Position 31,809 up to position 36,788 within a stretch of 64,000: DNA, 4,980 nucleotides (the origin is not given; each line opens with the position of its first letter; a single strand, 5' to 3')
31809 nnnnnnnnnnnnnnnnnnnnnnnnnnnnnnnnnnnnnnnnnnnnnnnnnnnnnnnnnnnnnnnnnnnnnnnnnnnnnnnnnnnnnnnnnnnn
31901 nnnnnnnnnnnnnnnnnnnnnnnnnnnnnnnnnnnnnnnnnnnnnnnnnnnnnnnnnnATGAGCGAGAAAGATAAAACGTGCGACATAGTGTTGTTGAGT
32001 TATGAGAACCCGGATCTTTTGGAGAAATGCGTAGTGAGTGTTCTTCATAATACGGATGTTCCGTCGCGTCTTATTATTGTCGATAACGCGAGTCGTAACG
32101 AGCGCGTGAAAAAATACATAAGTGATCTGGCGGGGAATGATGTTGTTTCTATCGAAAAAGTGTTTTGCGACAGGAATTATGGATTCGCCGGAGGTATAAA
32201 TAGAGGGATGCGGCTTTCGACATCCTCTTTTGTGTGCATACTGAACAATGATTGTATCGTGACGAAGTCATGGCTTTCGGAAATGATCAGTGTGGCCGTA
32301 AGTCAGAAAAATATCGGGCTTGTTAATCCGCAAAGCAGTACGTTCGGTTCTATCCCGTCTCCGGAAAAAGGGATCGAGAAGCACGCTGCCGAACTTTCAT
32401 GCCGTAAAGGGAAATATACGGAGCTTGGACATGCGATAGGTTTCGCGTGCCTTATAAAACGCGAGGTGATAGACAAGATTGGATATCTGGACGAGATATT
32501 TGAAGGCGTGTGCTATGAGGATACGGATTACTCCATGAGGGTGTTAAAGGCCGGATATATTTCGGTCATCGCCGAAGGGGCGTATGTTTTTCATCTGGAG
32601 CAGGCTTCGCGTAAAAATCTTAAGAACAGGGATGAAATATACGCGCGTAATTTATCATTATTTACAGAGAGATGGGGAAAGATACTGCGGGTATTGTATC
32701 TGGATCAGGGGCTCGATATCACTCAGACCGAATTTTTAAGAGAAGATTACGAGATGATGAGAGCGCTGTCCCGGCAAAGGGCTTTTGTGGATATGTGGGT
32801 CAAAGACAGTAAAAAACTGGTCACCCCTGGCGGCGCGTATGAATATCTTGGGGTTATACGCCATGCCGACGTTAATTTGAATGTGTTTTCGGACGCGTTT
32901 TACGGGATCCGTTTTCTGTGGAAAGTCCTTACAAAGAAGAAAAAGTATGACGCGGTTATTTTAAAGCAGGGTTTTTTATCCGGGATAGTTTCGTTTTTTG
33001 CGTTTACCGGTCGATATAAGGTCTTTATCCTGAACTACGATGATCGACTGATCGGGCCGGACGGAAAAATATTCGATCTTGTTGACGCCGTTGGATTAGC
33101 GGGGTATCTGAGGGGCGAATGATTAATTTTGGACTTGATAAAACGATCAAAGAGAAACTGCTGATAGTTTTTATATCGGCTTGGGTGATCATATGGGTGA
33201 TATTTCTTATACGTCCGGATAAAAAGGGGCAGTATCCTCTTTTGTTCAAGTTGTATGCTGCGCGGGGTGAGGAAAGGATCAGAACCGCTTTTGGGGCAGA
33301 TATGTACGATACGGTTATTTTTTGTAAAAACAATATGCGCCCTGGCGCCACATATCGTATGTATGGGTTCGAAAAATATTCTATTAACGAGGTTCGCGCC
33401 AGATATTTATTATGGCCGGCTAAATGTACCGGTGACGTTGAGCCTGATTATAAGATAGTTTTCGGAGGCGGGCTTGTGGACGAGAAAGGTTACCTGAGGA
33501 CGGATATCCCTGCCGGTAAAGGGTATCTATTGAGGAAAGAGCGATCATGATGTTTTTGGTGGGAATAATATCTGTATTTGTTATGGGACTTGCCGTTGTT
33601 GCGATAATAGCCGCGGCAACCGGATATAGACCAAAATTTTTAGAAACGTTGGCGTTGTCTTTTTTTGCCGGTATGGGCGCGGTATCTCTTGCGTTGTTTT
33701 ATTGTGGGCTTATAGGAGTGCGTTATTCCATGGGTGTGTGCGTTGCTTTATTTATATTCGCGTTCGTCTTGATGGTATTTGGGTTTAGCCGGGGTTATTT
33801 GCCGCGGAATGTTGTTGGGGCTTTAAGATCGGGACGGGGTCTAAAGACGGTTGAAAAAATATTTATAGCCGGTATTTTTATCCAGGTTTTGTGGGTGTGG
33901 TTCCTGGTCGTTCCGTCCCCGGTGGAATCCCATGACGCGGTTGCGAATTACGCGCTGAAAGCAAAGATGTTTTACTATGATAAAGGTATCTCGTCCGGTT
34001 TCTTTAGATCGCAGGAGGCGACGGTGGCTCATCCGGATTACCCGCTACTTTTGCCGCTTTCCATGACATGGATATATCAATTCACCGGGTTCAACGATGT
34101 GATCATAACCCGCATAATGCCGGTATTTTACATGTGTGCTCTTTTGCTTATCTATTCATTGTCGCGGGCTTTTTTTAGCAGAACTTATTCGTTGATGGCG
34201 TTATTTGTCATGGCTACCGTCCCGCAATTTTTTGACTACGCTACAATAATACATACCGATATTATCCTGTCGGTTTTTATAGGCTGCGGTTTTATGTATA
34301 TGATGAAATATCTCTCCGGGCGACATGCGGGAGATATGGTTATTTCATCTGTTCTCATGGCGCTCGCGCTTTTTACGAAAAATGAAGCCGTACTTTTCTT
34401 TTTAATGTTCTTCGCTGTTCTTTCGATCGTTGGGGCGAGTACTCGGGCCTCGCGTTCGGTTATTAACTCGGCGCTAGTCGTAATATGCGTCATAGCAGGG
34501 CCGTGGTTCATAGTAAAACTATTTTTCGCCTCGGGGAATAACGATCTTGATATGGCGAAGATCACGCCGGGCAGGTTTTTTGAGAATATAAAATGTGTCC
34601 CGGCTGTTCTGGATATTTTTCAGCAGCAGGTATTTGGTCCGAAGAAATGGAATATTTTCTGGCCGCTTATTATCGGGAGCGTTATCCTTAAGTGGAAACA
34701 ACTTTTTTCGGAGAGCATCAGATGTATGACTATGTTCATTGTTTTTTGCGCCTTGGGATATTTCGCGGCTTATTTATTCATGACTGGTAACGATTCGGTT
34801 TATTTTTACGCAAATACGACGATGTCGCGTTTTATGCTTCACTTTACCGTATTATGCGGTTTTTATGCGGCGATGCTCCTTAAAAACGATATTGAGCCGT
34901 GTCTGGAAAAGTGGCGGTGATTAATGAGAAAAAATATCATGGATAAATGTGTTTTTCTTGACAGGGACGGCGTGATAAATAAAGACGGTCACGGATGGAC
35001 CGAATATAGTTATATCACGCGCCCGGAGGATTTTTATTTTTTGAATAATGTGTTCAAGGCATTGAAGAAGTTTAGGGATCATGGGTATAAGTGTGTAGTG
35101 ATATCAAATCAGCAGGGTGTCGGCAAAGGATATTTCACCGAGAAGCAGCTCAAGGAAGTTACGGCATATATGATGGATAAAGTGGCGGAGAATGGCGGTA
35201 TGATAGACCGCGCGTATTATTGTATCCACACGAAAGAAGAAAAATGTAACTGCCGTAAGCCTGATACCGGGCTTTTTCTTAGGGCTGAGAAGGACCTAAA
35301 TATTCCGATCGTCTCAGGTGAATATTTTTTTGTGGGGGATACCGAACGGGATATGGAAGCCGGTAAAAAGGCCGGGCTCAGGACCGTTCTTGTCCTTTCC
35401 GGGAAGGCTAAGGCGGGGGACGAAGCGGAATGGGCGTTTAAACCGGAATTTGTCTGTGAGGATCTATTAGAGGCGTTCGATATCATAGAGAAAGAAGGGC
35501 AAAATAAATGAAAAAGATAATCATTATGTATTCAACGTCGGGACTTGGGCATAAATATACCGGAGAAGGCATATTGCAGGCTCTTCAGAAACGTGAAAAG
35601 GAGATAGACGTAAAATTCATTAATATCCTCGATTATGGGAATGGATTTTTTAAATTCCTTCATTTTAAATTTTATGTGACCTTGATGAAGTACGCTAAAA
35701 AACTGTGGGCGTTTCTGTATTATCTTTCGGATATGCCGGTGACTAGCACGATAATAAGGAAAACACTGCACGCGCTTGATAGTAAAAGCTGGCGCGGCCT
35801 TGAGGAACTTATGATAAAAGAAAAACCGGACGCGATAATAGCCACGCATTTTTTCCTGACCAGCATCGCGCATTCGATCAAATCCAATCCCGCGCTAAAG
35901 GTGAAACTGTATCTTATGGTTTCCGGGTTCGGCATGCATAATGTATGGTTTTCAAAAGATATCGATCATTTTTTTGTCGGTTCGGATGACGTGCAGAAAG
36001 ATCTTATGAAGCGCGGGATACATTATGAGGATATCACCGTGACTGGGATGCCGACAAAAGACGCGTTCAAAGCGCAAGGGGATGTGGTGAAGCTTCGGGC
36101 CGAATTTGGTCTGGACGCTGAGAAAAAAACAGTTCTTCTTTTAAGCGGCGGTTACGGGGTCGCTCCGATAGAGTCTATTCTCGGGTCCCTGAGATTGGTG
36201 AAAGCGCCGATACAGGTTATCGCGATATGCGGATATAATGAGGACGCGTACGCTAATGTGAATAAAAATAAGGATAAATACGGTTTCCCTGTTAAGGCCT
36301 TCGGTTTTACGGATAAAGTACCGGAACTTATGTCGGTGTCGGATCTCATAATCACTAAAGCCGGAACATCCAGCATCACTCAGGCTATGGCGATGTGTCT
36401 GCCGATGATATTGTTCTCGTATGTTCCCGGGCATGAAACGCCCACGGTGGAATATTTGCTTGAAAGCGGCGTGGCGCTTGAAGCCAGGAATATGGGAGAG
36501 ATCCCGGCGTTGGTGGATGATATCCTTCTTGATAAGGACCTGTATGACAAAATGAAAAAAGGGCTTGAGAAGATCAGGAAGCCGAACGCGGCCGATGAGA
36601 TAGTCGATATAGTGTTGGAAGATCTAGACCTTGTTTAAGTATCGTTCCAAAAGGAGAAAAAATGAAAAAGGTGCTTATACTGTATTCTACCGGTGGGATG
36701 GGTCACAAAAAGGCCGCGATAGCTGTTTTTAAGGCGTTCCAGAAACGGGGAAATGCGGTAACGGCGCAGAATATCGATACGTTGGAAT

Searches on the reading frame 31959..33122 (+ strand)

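Call 70: search_protein_families(library=pfam, proteins=[window:31959-33122:+])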
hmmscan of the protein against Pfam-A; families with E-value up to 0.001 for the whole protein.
window:31959-33122:+ (387 aa): 4 families
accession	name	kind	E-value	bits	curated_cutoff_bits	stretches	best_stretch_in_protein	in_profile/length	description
PF00535.33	Glycos_transf_2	-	1.5e-17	64.5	23.3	1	10-174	2-167/168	Glycosyl transferase family 2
PF10111.15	Glyco_tranf_2_2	-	3.7e-08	33.6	27.3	1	33-117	27-110/276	Glycosyltransferase like family 2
PF13712.12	Glyco_tranf_2_5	-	1.1e-07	32.3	27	1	39-225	4-200/210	Glycosyltransferase like family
PF13641.12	Glyco_tranf_2_3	-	2.5e-06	28.1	27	1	10-219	5-218/230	Glycosyltransferase like family 2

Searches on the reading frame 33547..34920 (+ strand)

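Call 70: search_protein_families(library=pfam, proteins=[window:33547-34920:+])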
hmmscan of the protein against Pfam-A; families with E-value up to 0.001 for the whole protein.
window:33547-34920:+ (457 aa): 1 family
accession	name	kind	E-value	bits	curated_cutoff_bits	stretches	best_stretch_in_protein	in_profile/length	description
PF13231.12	PMT_2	-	1e-08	36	26.1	1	166-320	3-157/160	Dolichyl-phosphate-mannose-protein mannosyltransferase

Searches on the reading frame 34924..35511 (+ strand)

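Call 99: search_protein_families(library=pfam, proteins=[window:34924-35511:+], max_evalue=0.00001)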
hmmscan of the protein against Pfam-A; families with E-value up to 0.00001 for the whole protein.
window:34924-35511:+ (195 aa): 4 families
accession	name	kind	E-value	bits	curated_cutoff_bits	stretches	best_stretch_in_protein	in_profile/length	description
PF13242.12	Hydrolase_like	-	1.7e-18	66.7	22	1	110-184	2-75/75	HAD-hyrolase-like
PF08645.17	PNK3P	-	5.6e-12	46.1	22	1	32-141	22-127/161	Polynucleotide kinase 3 phosphatase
PF13419.12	HAD_2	-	1.4e-09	38.7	23.8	1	35-157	76-178/178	Haloacid dehalogenase-like hydrolase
PF00702.32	Hydrolase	-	1.9e-07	32.1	26.4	1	39-151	99-191/191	haloacid dehalogenase-like hydrolase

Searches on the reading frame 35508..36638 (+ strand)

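Call 99: search_protein_families(library=pfam, proteins=[window:35508-36638:+], max_evalue=0.00001)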
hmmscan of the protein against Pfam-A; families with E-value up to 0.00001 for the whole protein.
window:35508-36638:+ (376 aa): 2 families
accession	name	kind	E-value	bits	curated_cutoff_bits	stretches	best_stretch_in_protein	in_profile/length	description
PF06925.17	MGDG_synth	-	6e-21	75.7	25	1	22-182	8-168/169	Monogalactosyldiacylglycerol (MGDG) synthase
PF04101.22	Glyco_tran_28_C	-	2.7e-11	44.2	22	1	226-305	23-99/166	Glycosyltransferase family 28 C-terminal domain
